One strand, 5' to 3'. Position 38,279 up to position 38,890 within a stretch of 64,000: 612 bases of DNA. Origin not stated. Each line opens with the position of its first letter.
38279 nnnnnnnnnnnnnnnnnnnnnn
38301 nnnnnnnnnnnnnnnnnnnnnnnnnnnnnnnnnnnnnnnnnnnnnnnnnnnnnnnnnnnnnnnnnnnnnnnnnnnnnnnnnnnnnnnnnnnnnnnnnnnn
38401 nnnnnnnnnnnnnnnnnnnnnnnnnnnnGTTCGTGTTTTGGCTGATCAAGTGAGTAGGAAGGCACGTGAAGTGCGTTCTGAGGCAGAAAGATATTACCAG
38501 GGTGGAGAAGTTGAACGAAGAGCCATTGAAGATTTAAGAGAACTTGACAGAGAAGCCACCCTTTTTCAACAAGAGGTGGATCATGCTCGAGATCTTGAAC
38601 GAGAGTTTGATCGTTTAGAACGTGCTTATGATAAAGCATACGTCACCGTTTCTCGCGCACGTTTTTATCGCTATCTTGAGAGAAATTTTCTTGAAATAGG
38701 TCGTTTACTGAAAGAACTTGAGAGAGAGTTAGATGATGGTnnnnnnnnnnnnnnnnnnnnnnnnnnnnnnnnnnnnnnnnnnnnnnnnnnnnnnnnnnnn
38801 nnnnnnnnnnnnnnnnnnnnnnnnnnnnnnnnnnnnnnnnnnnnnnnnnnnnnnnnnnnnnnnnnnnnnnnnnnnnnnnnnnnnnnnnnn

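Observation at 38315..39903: Two paralogous secreted Arg/Glu-rich proteins, the second ending in a 120-residue RD/RE dipeptide-repeat tail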

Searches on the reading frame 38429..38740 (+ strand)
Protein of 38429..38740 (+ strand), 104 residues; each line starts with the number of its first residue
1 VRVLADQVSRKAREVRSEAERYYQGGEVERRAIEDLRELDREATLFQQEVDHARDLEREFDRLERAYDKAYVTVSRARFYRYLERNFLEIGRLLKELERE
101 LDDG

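Call 24: search_solved_structures(query=A2, max_evalue=10)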
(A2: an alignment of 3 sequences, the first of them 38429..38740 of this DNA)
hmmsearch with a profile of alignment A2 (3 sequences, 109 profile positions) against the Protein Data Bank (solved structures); distinct sequences matched with E-value up to 10: 24.
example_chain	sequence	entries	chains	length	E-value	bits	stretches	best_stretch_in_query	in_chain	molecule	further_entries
6b85_J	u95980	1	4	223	0.017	18.7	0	31-70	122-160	TMHC4_R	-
8far_A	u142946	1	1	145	0.11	16.1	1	31-72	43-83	I432-1-CC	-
8cus_A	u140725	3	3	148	0.12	15.9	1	31-71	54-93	I432-1(NaCl) Chain A | I432-1(Imd) Chain A | I432-1-X3 Chain A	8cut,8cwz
6fzz_A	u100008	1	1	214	0.22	15.1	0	23-58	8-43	Virulent strain associated lipoprotein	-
8v3l_A1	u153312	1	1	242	0.32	14.6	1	45-95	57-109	BMIP1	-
8fwd_1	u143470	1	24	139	0.34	14.5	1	31-72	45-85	O43-rpxdoc-EK1_B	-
6kos_A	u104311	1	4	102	0.4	14.2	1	32-108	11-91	SUWA (Super WA20)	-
8fjg_A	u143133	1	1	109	0.5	13.9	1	42-101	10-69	H12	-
3q5m_A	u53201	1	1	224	0.5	13.9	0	54-101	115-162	UPF0169 lipoprotein yfiO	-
8spr_D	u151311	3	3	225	0.51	13.9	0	54-101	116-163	Outer membrane protein assembly factor BamD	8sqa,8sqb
28jl_D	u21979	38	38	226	0.51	13.9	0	54-101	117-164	Outer membrane protein assembly factor BamD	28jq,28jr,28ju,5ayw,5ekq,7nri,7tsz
5ljo_D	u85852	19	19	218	0.52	13.9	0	54-101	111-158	Outer membrane protein assembly factor BamD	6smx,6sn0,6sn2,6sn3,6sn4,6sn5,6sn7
2yhc_A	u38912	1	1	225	0.52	13.9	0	53-101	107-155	UPF0169 LIPOPROTEIN YFIO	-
3tgo_A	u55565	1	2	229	0.54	13.8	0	54-101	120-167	UPF0169 lipoprotein yfiO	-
3k3q_C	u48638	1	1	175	0.55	13.8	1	56-94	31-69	Botulinum neurotoxin type A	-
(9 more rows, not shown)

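Call 30: search_protein_representatives(alignment_id=A2)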
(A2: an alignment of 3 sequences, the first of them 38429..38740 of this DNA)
Query: 3 sequences, 109 profile positions. Proteins with E-value up to 0.001 (for the whole library): 154; up to 1e-10: 30; up to 1e-30: 3. The best 150 are listed.
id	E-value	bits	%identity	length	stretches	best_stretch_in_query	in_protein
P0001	1.2e-78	276.7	-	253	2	1-108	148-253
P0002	1.2e-42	160.8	-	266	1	1-108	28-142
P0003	4.4e-35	136.4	-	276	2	1-108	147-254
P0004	3.5e-23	98.2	-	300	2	1-108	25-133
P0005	4.2e-21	91.5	-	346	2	2-108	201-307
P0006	2.7e-20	88.8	-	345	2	2-108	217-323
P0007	1.8e-19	86.2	-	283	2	2-107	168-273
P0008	2.4e-19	85.8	-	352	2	2-108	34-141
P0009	2.0e-17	79.6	-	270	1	2-108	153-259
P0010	9.6e-17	77.4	-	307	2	3-108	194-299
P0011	1.0e-16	77.3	-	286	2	2-108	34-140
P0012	5.2e-16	75.1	-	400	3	7-106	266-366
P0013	1.2e-15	73.9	-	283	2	2-108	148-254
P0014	3.1e-15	72.6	-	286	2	4-106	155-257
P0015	9.6e-15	71.0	-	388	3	12-104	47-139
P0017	2.2e-14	69.8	-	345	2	2-107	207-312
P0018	1.6e-13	67.1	-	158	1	2-108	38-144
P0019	1.6e-13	67.0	-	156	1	4-108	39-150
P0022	2.0e-12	63.6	-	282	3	2-107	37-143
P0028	4.1e-11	59.3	-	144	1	1-108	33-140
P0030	9.0e-11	58.2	-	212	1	2-107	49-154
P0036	1.3e-09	54.4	-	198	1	2-107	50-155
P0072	1.5e-06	44.6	-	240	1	7-108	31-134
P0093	1.2e-05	41.7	-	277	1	2-108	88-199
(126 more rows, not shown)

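Call 51: find_encoding_contigs(protein=P0072, flank=6000, max_places=4)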
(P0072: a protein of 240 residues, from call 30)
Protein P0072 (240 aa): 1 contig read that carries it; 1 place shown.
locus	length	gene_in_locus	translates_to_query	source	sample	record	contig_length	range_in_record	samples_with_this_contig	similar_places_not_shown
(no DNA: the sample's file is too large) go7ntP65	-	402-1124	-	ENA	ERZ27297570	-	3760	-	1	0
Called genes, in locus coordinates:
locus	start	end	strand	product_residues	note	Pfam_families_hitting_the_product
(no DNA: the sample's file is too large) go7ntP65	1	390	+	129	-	?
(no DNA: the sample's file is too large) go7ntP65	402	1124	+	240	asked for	-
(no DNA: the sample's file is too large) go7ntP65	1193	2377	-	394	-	-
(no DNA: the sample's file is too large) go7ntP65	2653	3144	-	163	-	-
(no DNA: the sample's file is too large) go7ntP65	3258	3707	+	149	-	-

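Call 53: find_encoding_contigs(protein=P0003, flank=5000, max_places=4)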
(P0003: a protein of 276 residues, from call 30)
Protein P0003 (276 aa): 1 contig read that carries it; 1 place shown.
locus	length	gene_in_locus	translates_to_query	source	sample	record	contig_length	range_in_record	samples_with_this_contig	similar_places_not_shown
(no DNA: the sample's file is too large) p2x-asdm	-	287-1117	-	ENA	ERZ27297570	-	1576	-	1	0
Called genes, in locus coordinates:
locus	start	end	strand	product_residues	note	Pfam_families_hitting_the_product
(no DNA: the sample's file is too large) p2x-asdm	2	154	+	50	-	?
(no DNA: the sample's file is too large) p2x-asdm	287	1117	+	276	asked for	-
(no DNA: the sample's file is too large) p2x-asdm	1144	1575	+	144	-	?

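Call 54: find_encoding_contigs(protein=P0019, flank=5000, max_places=4)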
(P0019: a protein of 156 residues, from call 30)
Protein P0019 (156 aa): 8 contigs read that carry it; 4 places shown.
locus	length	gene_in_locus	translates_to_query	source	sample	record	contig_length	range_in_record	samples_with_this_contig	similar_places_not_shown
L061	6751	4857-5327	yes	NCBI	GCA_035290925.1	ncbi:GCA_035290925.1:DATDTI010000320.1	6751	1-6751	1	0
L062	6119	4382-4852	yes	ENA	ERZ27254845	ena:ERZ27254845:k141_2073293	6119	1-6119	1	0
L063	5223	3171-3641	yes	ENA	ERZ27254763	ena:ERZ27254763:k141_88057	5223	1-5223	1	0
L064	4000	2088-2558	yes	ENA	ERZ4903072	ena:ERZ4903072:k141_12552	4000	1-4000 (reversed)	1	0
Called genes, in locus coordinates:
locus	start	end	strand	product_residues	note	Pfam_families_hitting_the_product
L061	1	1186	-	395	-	?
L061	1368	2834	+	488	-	-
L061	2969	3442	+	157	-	-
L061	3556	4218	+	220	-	-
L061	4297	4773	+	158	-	-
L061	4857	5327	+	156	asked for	-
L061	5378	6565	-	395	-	-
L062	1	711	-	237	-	?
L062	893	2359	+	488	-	-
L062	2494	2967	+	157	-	-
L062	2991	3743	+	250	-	-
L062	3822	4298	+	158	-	-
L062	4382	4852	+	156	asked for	-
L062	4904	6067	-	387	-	-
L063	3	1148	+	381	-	?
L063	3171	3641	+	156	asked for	-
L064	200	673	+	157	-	-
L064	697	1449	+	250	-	-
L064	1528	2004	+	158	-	-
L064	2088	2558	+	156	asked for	-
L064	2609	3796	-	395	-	-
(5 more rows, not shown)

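Call 70: search_protein_families(library=pfam, proteins=[L062:893-2356:+, L062:4904-6064:-], max_evalue=0.1)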
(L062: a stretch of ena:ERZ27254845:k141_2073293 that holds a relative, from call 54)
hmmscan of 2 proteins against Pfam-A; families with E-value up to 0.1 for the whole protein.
L062:893-2356:+ (488 aa): 1 family
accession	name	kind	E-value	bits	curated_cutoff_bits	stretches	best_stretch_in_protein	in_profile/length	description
PF18831.7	LRR_11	-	0.04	13.9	29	1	415-431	10-26/29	Leucine-rich repeat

L062:4904-6064:- (386 aa): 0 families

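Call 76: list_cluster_members(proteins=[P0003, P0004, P0005, P0007, P0009, P0018, P0030, P0036, P0093, P0012])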
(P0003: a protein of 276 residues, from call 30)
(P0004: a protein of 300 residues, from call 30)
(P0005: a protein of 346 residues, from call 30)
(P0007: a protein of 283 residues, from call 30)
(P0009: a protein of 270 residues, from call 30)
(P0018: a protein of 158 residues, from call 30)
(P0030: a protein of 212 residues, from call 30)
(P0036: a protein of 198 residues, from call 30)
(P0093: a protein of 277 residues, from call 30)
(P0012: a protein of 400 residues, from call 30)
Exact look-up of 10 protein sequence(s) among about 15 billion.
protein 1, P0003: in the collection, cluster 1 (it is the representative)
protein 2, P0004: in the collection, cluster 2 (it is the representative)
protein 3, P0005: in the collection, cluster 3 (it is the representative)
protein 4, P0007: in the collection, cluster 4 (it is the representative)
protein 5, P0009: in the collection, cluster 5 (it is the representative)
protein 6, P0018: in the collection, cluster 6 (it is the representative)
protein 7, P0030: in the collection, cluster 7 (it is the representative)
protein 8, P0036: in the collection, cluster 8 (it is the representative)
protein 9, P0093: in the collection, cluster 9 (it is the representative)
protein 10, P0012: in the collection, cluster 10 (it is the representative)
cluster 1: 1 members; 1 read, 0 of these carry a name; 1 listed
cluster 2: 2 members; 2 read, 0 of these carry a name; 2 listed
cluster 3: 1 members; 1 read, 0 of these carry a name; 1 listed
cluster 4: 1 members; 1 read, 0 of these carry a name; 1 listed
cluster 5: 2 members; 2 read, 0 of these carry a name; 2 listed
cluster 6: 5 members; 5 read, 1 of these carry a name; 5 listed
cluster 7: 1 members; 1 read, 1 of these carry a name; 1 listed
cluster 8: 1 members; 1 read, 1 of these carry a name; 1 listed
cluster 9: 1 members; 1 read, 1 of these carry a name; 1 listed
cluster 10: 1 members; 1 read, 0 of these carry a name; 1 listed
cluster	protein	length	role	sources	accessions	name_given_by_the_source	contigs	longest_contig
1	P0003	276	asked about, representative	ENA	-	-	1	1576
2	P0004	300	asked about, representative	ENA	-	-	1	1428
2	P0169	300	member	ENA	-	-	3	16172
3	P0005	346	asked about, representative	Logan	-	-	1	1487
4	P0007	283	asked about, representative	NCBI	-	-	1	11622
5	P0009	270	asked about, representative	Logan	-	-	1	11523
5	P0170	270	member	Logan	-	-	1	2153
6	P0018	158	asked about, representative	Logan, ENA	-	-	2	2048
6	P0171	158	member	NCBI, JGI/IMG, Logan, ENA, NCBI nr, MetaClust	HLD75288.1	MAG TPA: hypothetical protein VJB34_10375 [Bdellovibrionota bacterium] | hypothetical protein [Bdellovibrionota bacterium] | \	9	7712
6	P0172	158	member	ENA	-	-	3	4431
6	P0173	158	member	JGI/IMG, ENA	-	-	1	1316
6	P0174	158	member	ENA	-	-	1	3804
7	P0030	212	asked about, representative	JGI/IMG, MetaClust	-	\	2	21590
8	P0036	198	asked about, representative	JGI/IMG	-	hypothetical protein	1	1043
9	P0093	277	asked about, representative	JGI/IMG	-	hypothetical protein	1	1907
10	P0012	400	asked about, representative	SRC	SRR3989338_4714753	-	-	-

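Call 80: list_cluster_members(proteins=[P0006, P0008, P0010, P0011, P0013, P0014, P0015, P0017, P0022, P0028])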
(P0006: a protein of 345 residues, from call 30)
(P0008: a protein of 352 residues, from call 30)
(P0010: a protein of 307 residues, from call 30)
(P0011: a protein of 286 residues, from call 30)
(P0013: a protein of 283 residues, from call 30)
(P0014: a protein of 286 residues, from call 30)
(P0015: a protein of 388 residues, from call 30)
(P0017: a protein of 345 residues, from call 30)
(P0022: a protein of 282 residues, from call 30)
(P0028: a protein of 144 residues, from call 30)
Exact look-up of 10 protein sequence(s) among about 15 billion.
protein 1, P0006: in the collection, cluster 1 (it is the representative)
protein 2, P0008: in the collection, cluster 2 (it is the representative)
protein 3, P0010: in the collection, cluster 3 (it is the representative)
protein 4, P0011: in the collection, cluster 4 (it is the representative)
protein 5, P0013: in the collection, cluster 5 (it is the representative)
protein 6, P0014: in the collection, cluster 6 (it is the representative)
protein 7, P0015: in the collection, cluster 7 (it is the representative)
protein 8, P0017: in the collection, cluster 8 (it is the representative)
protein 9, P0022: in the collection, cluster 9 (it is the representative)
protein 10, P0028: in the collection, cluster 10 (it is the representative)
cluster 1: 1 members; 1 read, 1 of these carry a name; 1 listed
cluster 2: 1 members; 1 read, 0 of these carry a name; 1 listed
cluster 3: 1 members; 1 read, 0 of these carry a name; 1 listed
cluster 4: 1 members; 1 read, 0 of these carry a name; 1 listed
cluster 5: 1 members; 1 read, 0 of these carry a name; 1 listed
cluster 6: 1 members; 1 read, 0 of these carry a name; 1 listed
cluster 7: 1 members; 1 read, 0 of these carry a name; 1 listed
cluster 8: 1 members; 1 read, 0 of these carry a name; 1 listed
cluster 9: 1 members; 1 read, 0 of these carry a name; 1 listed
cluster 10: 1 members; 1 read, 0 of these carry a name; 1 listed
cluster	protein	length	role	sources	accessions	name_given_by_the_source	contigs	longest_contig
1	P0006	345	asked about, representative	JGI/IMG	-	hypothetical protein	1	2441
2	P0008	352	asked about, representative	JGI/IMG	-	-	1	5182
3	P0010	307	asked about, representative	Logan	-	-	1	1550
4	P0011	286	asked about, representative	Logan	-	-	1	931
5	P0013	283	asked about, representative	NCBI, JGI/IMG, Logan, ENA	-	-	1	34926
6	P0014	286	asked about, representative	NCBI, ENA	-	-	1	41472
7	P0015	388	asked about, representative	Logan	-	-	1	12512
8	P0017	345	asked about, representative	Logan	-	-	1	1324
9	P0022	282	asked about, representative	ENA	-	-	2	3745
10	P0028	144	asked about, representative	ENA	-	-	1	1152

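Call 81: find_encoding_contigs(protein=P0013, flank=6000, max_places=2)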
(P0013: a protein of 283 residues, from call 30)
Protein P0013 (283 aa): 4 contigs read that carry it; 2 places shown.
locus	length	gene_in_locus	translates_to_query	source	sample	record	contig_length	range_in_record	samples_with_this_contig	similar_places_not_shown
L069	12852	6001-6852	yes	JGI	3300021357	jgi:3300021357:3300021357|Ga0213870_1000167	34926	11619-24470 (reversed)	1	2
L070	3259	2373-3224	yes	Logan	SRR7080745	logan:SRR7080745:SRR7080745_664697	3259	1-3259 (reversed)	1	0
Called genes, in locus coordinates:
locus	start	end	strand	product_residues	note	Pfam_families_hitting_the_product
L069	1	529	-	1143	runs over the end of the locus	PF17803:Cadherin_4, PF17892:Cadherin_5, PF17963:Big_9, PF17803:Cadherin_4, PF17892:Cadherin_5, PF17963:Big_9, PF17803:Cadherin_4, PF17892:Cadherin_5, +5 more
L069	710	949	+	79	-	PF02604:PhdYeFM_antitox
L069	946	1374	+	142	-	PF01850:PIN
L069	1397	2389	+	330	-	PF01547:SBP_bac_1, PF13531:SBP_bac_11, PF13416:SBP_bac_8, PF13343:SBP_bac_6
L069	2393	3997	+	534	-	PF00528:BPD_transp_1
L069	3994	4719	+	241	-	PF00005:ABC_tran, PF13304:AAA_21 (faint)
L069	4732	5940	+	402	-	PF00999:Na_H_Exchanger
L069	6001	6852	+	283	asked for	-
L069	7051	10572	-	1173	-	-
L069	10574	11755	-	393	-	-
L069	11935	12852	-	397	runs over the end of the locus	PF13173:AAA_14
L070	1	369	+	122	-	?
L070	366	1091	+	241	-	PF00005:ABC_tran, PF13304:AAA_21 (faint)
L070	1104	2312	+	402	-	PF00999:Na_H_Exchanger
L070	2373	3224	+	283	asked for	-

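Call 82: find_encoding_contigs(protein=P0014, flank=6000, max_places=2)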
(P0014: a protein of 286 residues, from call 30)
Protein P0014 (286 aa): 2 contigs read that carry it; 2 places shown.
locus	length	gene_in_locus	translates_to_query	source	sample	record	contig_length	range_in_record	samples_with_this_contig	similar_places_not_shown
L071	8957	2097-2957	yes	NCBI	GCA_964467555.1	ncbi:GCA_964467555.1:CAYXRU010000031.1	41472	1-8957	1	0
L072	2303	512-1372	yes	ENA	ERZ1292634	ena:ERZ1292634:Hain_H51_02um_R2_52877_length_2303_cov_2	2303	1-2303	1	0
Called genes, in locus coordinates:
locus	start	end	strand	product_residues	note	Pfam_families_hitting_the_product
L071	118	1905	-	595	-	PF00005:ABC_tran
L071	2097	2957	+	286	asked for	-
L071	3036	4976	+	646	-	PF00009:GTP_EFTU, PF01926:MMR_HSR1 (weak), PF03144:GTP_EFTU_D2, PF25461:Beta-barrel_SelB, PF09106:WHD_2nd_SelB (faint), PF09107:WHD_3rd_SelB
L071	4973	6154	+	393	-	PF00155:Aminotran_1_2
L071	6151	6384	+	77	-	-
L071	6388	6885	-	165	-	-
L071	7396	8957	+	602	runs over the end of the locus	-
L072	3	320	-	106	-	?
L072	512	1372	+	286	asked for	-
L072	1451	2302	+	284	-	?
